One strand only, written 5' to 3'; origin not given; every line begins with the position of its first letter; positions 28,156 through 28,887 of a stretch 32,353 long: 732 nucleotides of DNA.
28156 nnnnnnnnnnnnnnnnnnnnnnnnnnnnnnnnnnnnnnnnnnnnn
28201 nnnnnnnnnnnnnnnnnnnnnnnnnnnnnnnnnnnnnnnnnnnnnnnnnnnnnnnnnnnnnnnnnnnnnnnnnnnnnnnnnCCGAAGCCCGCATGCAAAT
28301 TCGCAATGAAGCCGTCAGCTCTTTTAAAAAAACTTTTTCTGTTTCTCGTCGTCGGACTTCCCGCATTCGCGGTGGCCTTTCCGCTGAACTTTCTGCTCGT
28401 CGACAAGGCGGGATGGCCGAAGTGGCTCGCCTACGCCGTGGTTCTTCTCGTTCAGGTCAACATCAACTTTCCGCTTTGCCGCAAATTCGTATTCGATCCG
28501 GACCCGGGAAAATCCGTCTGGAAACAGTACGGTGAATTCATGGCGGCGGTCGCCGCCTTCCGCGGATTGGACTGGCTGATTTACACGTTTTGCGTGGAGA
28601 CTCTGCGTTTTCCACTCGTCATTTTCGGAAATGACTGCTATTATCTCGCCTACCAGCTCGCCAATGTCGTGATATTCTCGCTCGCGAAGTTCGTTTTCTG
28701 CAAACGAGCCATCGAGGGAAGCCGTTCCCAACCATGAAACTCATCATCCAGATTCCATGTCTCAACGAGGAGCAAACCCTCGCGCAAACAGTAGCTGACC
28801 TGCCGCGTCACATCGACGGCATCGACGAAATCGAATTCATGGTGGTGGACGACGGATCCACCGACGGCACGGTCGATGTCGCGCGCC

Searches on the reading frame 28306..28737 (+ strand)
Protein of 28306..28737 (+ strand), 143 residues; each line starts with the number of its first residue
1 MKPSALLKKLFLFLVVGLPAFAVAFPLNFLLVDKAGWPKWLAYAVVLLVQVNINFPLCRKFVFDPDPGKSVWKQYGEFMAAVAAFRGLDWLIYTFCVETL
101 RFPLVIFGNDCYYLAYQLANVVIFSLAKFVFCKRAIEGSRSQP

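Call 19: search_protein_families(library=pfam, proteins=[window:28306-28737:+], max_evalue=0.001)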
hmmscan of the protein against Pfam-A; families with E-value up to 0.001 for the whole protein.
window:28306-28737:+ (143 aa): 1 family
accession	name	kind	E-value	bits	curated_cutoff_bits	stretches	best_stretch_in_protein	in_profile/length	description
PF04138.20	GtrA_DPMS_TM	-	4.6e-12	46.6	26.1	1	13-135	2-115/117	GtrA/DPMS, transmembrane domain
